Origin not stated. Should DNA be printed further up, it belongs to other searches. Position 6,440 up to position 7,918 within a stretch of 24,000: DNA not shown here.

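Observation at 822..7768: Self-contained two-gene operon: UGT-like glycosyltransferase plus a stand-alone single-module PKS ending in a TE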

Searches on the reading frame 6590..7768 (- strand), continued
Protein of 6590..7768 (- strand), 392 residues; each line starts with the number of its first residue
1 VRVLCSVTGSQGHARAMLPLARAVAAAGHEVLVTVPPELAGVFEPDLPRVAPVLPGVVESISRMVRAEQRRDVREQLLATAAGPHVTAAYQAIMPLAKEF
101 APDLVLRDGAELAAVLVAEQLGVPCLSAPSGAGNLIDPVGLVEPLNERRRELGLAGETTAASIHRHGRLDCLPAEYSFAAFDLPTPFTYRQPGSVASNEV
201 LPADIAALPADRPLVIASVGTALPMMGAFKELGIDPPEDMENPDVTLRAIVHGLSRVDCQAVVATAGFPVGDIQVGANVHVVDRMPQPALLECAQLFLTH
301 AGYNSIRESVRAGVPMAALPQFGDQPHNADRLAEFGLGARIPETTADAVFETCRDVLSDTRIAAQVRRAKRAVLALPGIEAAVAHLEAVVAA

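Call 19: find_homologous_proteins(query=window:6590-7768:-, max_evalue=1e-20)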
Query window:6590-7768:- (392 aa): 238 proteins with E <= 1e-20 among 8000 candidates; the best 120 are listed.
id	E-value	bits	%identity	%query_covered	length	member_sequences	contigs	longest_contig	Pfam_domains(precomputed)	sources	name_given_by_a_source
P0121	3.3e-237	805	100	96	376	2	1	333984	PF00201.25,PF06722.19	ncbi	ncbi:glycosyltransferase [Kutzneria kofuensis]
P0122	5.2e-182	623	73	99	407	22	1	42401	PF00201.25,PF13579.13,PF06722.19,PF21036.4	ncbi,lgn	ncbi:glycosyltransferase [Amycolatopsis japonica]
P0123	1.7e-170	585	70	98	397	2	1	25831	PF00201.25,PF04101.23,PF13579.13,PF06722.19,PF21036.4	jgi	-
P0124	5.2e-138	478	57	99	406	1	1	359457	PF00201.25,PF06722.19,PF21036.4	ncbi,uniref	ncbi:glycosyltransferase [Nocardia sp. NPDC046473]|uniref:glycosyltransferase n=1 Tax=Nocardia sp. N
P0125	1.6e-136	473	56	99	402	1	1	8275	PF00201.25,PF04101.23,PF06722.19,PF21036.4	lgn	-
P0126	8.4e-136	471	58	100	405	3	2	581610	PF00201.25,PF06722.19,PF21036.4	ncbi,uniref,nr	ncbi:glycosyltransferase [Nocardia sp. JCM 34519.1]|uniref:glycosyltransferase n=1 Tax=Nocardia sp. 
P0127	1.9e-130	453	56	99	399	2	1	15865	PF00201.25,PF04101.23,PF06722.19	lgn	-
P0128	1.6e-128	447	55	100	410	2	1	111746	PF00201.25,PF06722.19,PF21036.4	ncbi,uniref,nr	ncbi:glycosyltransferase [Streptomyces sp. ISL-94]|uniref:glycosyltransferase n=1 Tax=Streptomyces s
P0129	7.6e-128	445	55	99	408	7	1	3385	PF00201.25,PF06722.19,PF21036.4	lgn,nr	nr:Ktm28 [Streptomyces sp.]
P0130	5.0e-127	442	52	100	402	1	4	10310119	PF00201.25,PF04101.23,PF06722.19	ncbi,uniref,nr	ncbi:N-glycosyltransferase [Actinoplanes octamycinicus]|uniref:N-glycosyltransferase n=1 Tax=Actinop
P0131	1.2e-126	441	53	100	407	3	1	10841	PF00201.25,PF06722.19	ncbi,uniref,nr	ncbi:glycosyltransferase [Streptomyces sp. CBMA156]|uniref:glycosyltransferase n=1 Tax=Streptomyces 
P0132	3.5e-126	439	56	100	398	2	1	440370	PF00201.25,PF04101.23,PF06722.19,PF21036.4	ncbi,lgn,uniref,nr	ncbi:glycosyltransferase [Actinokineospora spheciospongiae]|uniref:glycosyltransferase n=1 Tax=Actin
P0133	6.9e-124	432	52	100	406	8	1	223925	PF00201.25,PF06722.19,PF21036.4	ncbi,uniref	ncbi:glycosyltransferase [Streptomyces sp. NPDC060064]|uniref:glycosyltransferase n=1 Tax=Streptomyc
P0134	1.8e-123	430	51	100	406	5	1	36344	PF00201.25,PF06722.19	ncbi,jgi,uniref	ncbi:glycosyltransferase [Actinoplanes sp. NPDC026623]|jgi:N-glycosyltransferase|uniref:glycosyltran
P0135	9.3e-123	428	52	99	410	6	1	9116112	PF00201.25,PF06722.19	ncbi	ncbi:glycosyltransferase [Amycolatopsis sp. TRM77291]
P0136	3.5e-122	426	51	99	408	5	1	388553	PF00201.25,PF04101.23,PF06722.19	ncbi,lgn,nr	ncbi:macrolide-inactivating glycosyltransferase [Micromonospora parathelypteridis]|nr:macrolide-inac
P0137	2.2e-121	424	52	100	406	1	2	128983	PF00201.25,PF06722.19,PF21036.4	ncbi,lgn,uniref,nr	ncbi:glycosyltransferase [Streptomyces orinoci]|uniref:Glycosyltransferase n=1 Tax=Streptomyces orin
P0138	2.6e-121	423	52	100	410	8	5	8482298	PF00201.25,PF06722.19,PF21036.4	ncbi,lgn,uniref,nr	ncbi:hypothetical protein B1H19_30740 [Streptomyces gilvosporeus]|uniref:Uncharacterized protein n=1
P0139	1.1e-118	415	51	100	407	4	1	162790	PF00201.25,PF04101.23,PF06722.19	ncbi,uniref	ncbi:glycosyltransferase [Lentzea sp. NPDC058450]|uniref:glycosyltransferase n=1 Tax=Lentzea sp. NPD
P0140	3.9e-118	413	52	99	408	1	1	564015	PF00201.25,PF06722.19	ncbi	-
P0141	5.1e-118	412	52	99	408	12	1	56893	PF00201.25,PF06722.19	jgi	jgi:UDP:flavonoid glycosyltransferase YjiC (YdhE family)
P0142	1.7e-117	411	52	99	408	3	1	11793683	PF00201.25,PF06722.19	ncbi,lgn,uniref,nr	ncbi:glycosyltransferase [Umezawaea sp. Da 62-37]|uniref:glycosyltransferase n=1 Tax=Umezawaea sp. D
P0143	1.4e-116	408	55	96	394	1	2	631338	PF00201.25,PF06722.19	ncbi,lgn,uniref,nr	ncbi:glycosyltransferase [Goodfellowiella coeruleoviolacea]|uniref:N-glycosyltransferase n=1 Tax=Goo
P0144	1.1e-115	405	52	99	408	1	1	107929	PF00201.25,PF06722.19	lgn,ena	-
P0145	3.2e-112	393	51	95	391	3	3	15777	PF00201.25,PF04101.23,PF06722.19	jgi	jgi:N-glycosyltransferase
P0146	1.2e-111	391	52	99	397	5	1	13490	PF00201.25,PF06722.19,PF21036.4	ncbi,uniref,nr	ncbi:glycosyltransferase [Actinoalloteichus spitiensis]|uniref:glycosyltransferase n=1 Tax=Actinoall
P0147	1.2e-110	388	52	100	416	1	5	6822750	PF00201.25,PF04101.23,PF06722.19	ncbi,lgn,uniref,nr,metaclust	ncbi:glycosyltransferase [Actinoalloteichus sp. AHMU CJ021]|uniref:N-glycosyltransferase n=1 Tax=Act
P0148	8.4e-109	382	51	99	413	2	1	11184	PF00201.25,PF04101.23,PF06722.19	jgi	jgi:UDP:flavonoid glycosyltransferase YjiC (YdhE family)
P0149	1.3e-108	381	49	100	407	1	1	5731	PF00201.25,PF06722.19,PF21036.4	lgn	-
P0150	1.4e-108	381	49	99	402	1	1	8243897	PF00201.25,PF06722.19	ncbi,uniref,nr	ncbi:glycosyltransferase family 1 protein [Saccharopolyspora erythraea]|uniref:glycosyltransferase n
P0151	3.3e-108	380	49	96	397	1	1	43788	PF00201.25,PF04101.23,PF06722.19,PF21036.4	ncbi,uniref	ncbi:glycosyltransferase [Streptomyces lunalinharesii]|uniref:N-glycosyltransferase n=1 Tax=Streptom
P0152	2.9e-107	377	50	99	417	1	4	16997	PF00201.25,PF04101.23,PF06722.19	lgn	-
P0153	2.3e-106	374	52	99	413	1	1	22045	PF00201.25,PF04101.23,PF06722.19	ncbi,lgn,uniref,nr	ncbi:glycosyltransferase [Actinoalloteichus spitiensis]|uniref:glycosyltransferase n=1 Tax=Actinoall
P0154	2.4e-106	374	50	99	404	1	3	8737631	PF00201.25,PF04101.23,PF06722.19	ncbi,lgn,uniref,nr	ncbi:glycosyltransferase [Kutzneria kofuensis]|uniref:N-glycosyltransferase n=1 Tax=Kutzneria kofuen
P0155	4.3e-105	370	49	99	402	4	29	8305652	PF00201.25,PF06722.19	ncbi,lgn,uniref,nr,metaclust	ncbi:N-glycosyltransferase [Saccharopolyspora erythraea NRRL 2338]|uniref:Erythromycin biosynthesis 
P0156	7.4e-105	369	50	99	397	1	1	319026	PF00201.25,PF04101.23,PF06722.19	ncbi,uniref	ncbi:glycosyltransferase [Streptomyces sp. NPDC004539]|uniref:glycosyltransferase n=1 Tax=Streptomyc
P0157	1.3e-104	368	50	100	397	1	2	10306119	PF00201.25,PF04101.23,PF06722.19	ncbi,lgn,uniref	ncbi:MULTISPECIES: glycosyltransferase [unclassified Streptomyces]|uniref:glycosyltransferase n=1 Ta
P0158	5.2e-104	366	51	100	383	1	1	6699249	PF00201.25,PF06722.19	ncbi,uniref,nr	ncbi:glycosyltransferase [Streptomyces sp. MUM 178J]|uniref:glycosyltransferase n=1 Tax=Streptomyces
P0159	3.1e-103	364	50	98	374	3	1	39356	PF00201.25,PF06722.19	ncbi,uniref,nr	ncbi:glycosyltransferase [Streptomyces naphthomycinicus]|uniref:glycosyltransferase n=1 Tax=Streptom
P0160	4.6e-103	363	48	99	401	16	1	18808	PF00201.25,PF06722.19,PF21036.4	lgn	-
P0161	5.7e-103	363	49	100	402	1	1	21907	PF00201.25,PF06722.19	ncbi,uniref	ncbi:glycosyltransferase [Streptomyces glaucus]|uniref:Glycosyltransferase n=1 Tax=Streptomyces glau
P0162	1.5e-102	361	46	99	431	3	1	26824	PF00201.25,PF06722.19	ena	-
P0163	1.6e-102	361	49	99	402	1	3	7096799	PF00201.25,PF04101.23,PF06722.19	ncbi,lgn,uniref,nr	ncbi:glycosyltransferase [Streptomyces sp. NBC_01525]|uniref:Glycosyltransferase family 1 protein n=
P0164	4.2e-102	360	48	99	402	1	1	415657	PF00201.25,PF04101.23,PF06722.19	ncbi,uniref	ncbi:glycosyltransferase [Streptomyces sp. NPDC059080]|uniref:glycosyltransferase n=1 Tax=Streptomyc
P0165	5.1e-102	360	49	99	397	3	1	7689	PF00201.25,PF04101.23,PF06722.19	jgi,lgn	-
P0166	5.8e-102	360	49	99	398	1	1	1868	PF00201.25,PF06722.19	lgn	-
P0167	3.4e-101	357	49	99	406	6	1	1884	PF00201.25,PF04101.23,PF06722.19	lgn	-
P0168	5.7e-101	356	49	100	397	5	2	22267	PF00201.25,PF04101.23,PF06722.19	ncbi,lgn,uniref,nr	ncbi:glycosyltransferase [Streptomyces bohaiensis]|uniref:Glycosyltransferase family 1 protein n=1 T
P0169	3.8e-100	354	49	100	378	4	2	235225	PF00201.25,PF06722.19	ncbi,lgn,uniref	ncbi:glycosyltransferase [Streptomyces monashensis]|uniref:glycosyltransferase n=1 Tax=Streptomyces 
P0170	3.8e-100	354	50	99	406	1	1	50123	PF00201.25,PF06722.19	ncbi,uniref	ncbi:glycosyltransferase [Streptomyces sp. NPDC046261]|uniref:glycosyltransferase n=1 Tax=Streptomyc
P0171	4.5e-100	353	48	99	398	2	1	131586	PF00201.25,PF04101.23,PF06722.19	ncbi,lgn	ncbi:glycosyltransferase [Streptomyces sp. NPDC002067]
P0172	5.1e-100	353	51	100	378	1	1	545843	PF00201.25,PF06722.19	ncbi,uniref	ncbi:glycosyltransferase [Streptomyces sp. NPDC020192]|uniref:glycosyltransferase n=1 Tax=Streptomyc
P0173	6.8e-100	353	49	100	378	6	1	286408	PF00201.25,PF06722.19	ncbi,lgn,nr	ncbi:glycosyltransferase [Streptomyces sp. tea 10]|nr:glycosyltransferase [Streptomyces sp. tea 10]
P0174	1.0e-99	352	50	96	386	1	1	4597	PF00201.25,PF04101.23,PF06722.19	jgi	jgi:N-glycosyltransferase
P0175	1.1e-99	352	49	99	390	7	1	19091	PF00201.25,PF06722.19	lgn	-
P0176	2.1e-99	351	48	99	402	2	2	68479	PF00201.25,PF04101.23,PF06722.19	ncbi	ncbi:glycosyltransferase [Streptomyces sp. NPDC002513]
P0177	2.6e-99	351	48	99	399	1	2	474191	PF00201.25,PF04101.23,PF06722.19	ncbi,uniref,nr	ncbi:glycosyltransferase [Streptomyces catenulae]|uniref:Glycosyltransferase n=1 Tax=Streptomyces ca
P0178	3.3e-99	351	47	100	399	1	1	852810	PF00201.25,PF04101.23,PF06722.19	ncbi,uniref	ncbi:glycosyltransferase [Streptomyces sp. NPDC014733]|uniref:glycosyltransferase n=1 Tax=Streptomyc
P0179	4.6e-99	350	46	99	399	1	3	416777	PF00201.25,PF04101.23,PF06722.19,PF21036.4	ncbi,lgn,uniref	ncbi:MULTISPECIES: glycosyltransferase [Streptomyces]|uniref:Glycosyltransferase n=1 Tax=Streptomyce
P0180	5.8e-99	350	47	100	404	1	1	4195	PF00201.25,PF13528.13,PF04101.23,PF06722.19,PF21036.4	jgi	jgi:N-glycosyltransferase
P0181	1.4e-98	349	51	96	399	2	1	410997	PF00201.25,PF13439.13,PF06722.19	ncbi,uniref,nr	ncbi:glycosyl transferase [Actinomycetospora sp. NBRC 106375]|uniref:glycosyltransferase n=1 Tax=Act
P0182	1.4e-98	349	48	100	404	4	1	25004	PF00201.25,PF06722.19,PF21036.4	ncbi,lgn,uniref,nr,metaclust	ncbi:glycosyltransferase [Streptomyces chattanoogensis]|uniref:Uncharacterized protein n=1 Tax=Strep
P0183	1.8e-98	348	46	100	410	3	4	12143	PF00201.25,PF04101.23,PF06722.19,PF21036.4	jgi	jgi:UDP:flavonoid glycosyltransferase YjiC (YdhE family)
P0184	2.0e-98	348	52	95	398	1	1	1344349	PF00201.25,PF06722.19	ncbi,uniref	ncbi:glycosyltransferase [Actinomycetospora flava]|uniref:Glycosyltransferase n=1 Tax=Actinomycetosp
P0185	3.1e-98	347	53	96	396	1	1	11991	PF00201.25,PF13439.13,PF06722.19,PF21036.4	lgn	-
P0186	3.6e-98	347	52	96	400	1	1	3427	PF00201.25,PF06722.19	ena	-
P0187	4.7e-98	347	46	99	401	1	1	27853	PF00201.25,PF06722.19,PF21036.4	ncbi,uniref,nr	ncbi:glycosyltransferase [Streptomyces coffeae]|uniref:Glycosyltransferase family 1 protein n=1 Tax=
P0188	5.8e-98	346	47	99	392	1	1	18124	PF00201.25,PF06722.19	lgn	-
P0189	1.6e-97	345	48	99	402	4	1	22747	PF00201.25,PF06722.19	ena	-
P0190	1.6e-97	345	47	100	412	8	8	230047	PF00201.25,PF04101.23,PF06722.19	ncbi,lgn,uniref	ncbi:glycosyltransferase [Streptomyces celluloflavus]|uniref:Glycosyltransferase n=1 Tax=Streptomyce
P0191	1.7e-97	345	51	96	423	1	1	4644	PF00201.25,PF04101.23,PF06722.19,PF21036.4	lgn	-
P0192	3.1e-97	344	51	95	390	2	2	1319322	PF00201.25,PF06722.19,PF21036.4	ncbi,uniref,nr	ncbi:glycosyltransferase [Actinomycetospora succinea]|uniref:glycosyltransferase n=1 Tax=Actinomycet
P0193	4.4e-97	344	48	100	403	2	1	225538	PF00201.25,PF04101.23,PF06722.19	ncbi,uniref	ncbi:glycosyltransferase [Streptomyces sp. NPDC017056]|uniref:glycosyltransferase n=1 Tax=Streptomyc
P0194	4.8e-97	343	47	99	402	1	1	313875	PF00201.25,PF06722.19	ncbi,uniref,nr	ncbi:glycosyltransferase [Streptomyces sp. DH24]|uniref:glycosyltransferase n=1 Tax=Streptomyces sp.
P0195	6.1e-97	343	47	99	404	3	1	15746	PF00201.25,PF04101.23,PF06722.19,PF21036.4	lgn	-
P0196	1.1e-96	342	51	99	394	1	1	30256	PF00201.25,PF06722.19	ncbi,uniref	ncbi:glycosyltransferase [Actinomycetospora aeridis]|uniref:Glycosyltransferase n=1 Tax=Actinomyceto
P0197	1.6e-96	342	46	99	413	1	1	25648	PF00201.25,PF06722.19,PF21036.4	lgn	-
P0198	6.0e-96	340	47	100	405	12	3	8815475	PF00201.25,PF06722.19,PF21036.4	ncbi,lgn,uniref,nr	ncbi:glycosyltransferase [Streptomyces uncialis]|uniref:glycosyltransferase n=1 Tax=Streptomyces unc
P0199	8.9e-96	339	46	99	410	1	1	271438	PF00201.25,PF06722.19,PF21036.4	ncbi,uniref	ncbi:glycosyltransferase [Streptomyces sp. NPDC019937]|uniref:glycosyltransferase n=1 Tax=Streptomyc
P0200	1.1e-95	339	46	100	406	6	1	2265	PF00201.25,PF06722.19,PF21036.4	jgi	-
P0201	1.9e-95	338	46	99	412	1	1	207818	PF00201.25,PF06722.19,PF21036.4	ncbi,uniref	ncbi:glycosyltransferase [Streptomyces sp. NPDC007983]|uniref:glycosyltransferase n=1 Tax=Streptomyc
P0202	3.9e-95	337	47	99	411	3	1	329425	PF00201.25,PF06722.19,PF21036.4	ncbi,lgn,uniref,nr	ncbi:glycosyltransferase [Streptomyces violens]|uniref:glycosyltransferase n=1 Tax=Streptomyces viol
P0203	5.3e-95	337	46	99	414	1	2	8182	PF00201.25,PF06722.19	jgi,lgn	jgi:UDP:flavonoid glycosyltransferase YjiC (YdhE family)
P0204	5.5e-95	337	46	99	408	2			PF00201.25,PF04101.23,PF06722.19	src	-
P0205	7.3e-95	336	47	99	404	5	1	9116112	PF00201.25,PF04101.23,PF06722.19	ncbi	ncbi:glycosyltransferase [Amycolatopsis sp. TRM77291]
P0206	1.4e-94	335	48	100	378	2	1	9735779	PF00201.25,PF06722.19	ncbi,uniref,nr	ncbi:glycosyltransferase [Streptomyces broussonetiae]|uniref:Glycosyltransferase n=1 Tax=Streptomyce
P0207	2.2e-94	335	47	99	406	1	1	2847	PF00201.25,PF06722.19,PF21036.4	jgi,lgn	-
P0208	2.3e-94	335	46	99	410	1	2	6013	PF00201.25,PF06722.19,PF21036.4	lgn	-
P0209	4.0e-94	334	46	99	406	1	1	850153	PF00201.25,PF06722.19,PF21036.4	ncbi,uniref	ncbi:glycosyltransferase [Streptomyces sp. NPDC005962]|uniref:glycosyltransferase n=1 Tax=Streptomyc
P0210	5.0e-94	334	47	99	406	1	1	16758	PF00201.25,PF06722.19,PF21036.4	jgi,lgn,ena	-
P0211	5.8e-94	333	46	99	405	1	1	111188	PF00201.25,PF06722.19,PF21036.4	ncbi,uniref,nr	ncbi:glycosyltransferase [Streptomyces botrytidirepellens]|uniref:Glycosyltransferase n=1 Tax=Strept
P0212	7.3e-94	333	47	99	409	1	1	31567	PF00201.25,PF06722.19,PF21036.4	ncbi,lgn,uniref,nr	ncbi:glycosyltransferase [Streptomyces purpurogeneiscleroticus]|uniref:glycosyltransferase n=1 Tax=S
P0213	7.4e-94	333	46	99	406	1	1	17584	PF00201.25,PF06722.19,PF21036.4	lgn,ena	-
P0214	1.4e-93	332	46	100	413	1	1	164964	PF00201.25,PF06722.19,PF21036.4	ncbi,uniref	ncbi:glycosyltransferase [Streptomyces sp. NPDC021212]|uniref:glycosyltransferase n=1 Tax=Streptomyc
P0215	1.5e-93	332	47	100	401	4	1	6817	PF00201.25,PF04101.23,PF06722.19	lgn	-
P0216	1.9e-93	332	46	100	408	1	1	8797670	PF00201.25,PF06722.19,PF21036.4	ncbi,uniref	ncbi:glycosyltransferase [Streptomyces sp. CA-132043]|uniref:glycosyltransferase n=1 Tax=Streptomyce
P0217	2.5e-93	331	45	100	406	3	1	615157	PF00201.25,PF06722.19,PF21036.4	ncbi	ncbi:glycosyltransferase [Streptomyces sp. NPDC001700]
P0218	4.3e-93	330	46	99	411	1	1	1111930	PF00201.25,PF06722.19,PF21036.4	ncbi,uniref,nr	ncbi:glycosyltransferase [Streptomyces sp. NBRC 110028]|uniref:glycosyltransferase n=1 Tax=Streptomy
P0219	4.6e-93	330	46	100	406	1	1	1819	PF00201.25,PF06722.19,PF21036.4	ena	-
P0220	6.3e-93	330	43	99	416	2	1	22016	PF00201.25,PF06722.19,PF21036.4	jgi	jgi:UDP:flavonoid glycosyltransferase YjiC (YdhE family)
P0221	6.8e-93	330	44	100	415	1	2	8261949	PF00201.25,PF06722.19,PF21036.4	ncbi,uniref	ncbi:glycosyltransferase [Streptomyces sclerotialus]|uniref:glycosyltransferase n=1 Tax=Streptomyces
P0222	8.0e-93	330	45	99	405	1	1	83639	PF00201.25,PF06722.19,PF21036.4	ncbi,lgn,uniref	ncbi:glycosyltransferase [Streptomyces sp. BRA346]|uniref:glycosyltransferase n=1 Tax=Streptomyces s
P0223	8.1e-93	330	51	87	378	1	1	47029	PF00201.25,PF06722.19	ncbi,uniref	ncbi:glycosyltransferase [Kitasatospora sp. LaBMicrA B282]|uniref:glycosyltransferase n=1 Tax=Kitasa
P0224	8.4e-93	329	49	100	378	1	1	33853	PF00201.25,PF06722.19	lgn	-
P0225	1.2e-92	329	45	99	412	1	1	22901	PF00201.25,PF04101.23,PF06722.19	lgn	-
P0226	1.4e-92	329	45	100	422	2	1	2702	PF00201.25,PF04101.23,PF06722.19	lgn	-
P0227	3.0e-92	328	46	99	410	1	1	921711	PF00201.25,PF06722.19,PF21036.4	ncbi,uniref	ncbi:glycosyltransferase [Streptomyces sp. NPDC050315]|uniref:glycosyltransferase n=1 Tax=Streptomyc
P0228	3.6e-92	327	45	99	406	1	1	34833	PF00201.25,PF06722.19,PF21036.4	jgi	jgi:hypothetical protein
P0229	3.6e-92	327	45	99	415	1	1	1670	PF00201.25,PF06722.19,PF21036.4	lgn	-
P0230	5.8e-92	327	46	99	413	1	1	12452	PF00201.25,PF06722.19,PF21036.4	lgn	-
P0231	9.3e-92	326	44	100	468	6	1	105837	PF00201.25,PF04101.23,PF13439.13,PF06722.19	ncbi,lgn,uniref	ncbi:glycosyltransferase [Streptomyces sp. NPDC095613]|uniref:glycosyltransferase n=1 Tax=Streptomyc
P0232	2.7e-91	325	45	99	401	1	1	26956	PF00201.25,PF04101.23,PF06722.19,PF21036.4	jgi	jgi:N-glycosyltransferase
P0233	3.6e-91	324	46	100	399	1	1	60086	PF00201.25,PF04101.23,PF06722.19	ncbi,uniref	ncbi:glycosyltransferase [Streptomyces sp. NPDC018045]|uniref:glycosyltransferase n=1 Tax=Streptomyc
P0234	4.6e-91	324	45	100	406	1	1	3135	PF00201.25,PF06722.19,PF21036.4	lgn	-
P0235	6.0e-91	323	45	100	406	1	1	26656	PF00201.25,PF04101.23,PF06722.19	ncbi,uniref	ncbi:glycosyltransferase [Streptomyces sp. NPDC059788]|uniref:glycosyltransferase n=1 Tax=Streptomyc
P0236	6.2e-91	323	44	100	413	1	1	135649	PF00201.25,PF04101.23,PF06722.19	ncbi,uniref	ncbi:glycosyltransferase [Streptomyces sp. NPDC018019]|uniref:glycosyltransferase n=1 Tax=Streptomyc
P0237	6.8e-91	323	47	100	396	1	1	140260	PF00201.25,PF06722.19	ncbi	ncbi:glycosyltransferase [Streptomyces mayteni]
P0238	1.1e-90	322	46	99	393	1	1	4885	PF00201.25,PF06722.19,PF21036.4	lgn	-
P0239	1.2e-90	322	46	99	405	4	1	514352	PF00201.25,PF06722.19,PF21036.4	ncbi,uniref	ncbi:glycosyltransferase [Streptomyces sp. NPDC048248]|uniref:glycosyltransferase n=1 Tax=Streptomyc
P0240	1.3e-90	322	45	100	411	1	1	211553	PF00201.25,PF06722.19,PF21036.4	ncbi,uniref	ncbi:glycosyltransferase [Streptomyces sp. NPDC053542]|uniref:glycosyltransferase n=1 Tax=Streptomyc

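Call 21: find_encoding_contigs(protein=P0122, flank=10000, max_places=4)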
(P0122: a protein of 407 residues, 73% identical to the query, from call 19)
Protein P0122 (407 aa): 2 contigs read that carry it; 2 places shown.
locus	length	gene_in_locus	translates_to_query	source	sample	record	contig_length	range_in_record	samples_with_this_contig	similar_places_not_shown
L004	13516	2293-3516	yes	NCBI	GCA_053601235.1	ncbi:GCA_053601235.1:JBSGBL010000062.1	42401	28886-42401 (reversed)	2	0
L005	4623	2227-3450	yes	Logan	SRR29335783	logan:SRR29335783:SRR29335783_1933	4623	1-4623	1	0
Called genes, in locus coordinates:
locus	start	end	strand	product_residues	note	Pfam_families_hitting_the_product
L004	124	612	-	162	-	-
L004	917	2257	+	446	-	PF03446:NAD_binding_2 (weak), PF03721:UDPG_MGDP_dh_N, PF03807:F420_oxidored (faint), PF00984:UDPG_MGDP_dh, PF03720:UDPG_MGDP_dh_C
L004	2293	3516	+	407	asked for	PF13579:Glyco_trans_4_4 (weak), PF21036:EryCIII-like_N (weak), PF06722:EryCIII-like_C, PF00201:UDPGT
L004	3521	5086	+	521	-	PF00501:AMP-binding, PF13193:AMP-binding_C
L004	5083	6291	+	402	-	PF00155:Aminotran_1_2, PF00266:Aminotran_5 (weak), PF01212:Beta_elim_lyase (weak), PF01053:Cys_Met_Meta_PP (weak)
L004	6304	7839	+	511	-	PF00501:AMP-binding, PF13193:AMP-binding_C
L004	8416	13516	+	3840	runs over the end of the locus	PF00550:PP-binding, PF00109:ketoacyl-synt, PF02801:Ketoacyl-synt_C, PF16197:KAsynt_C_assoc, PF00698:Acyl_transf_1, PF21089:PKS_DH_N, PF14765:PS-DH, PF22953:SpnB_Rossmann, +24 more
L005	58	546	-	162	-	-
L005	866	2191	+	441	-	PF03446:NAD_binding_2 (weak), PF03721:UDPG_MGDP_dh_N, PF03807:F420_oxidored (faint), PF00984:UDPG_MGDP_dh, PF03720:UDPG_MGDP_dh_C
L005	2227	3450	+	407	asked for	PF13579:Glyco_trans_4_4 (weak), PF21036:EryCIII-like_N (weak), PF06722:EryCIII-like_C, PF00201:UDPGT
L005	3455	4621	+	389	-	?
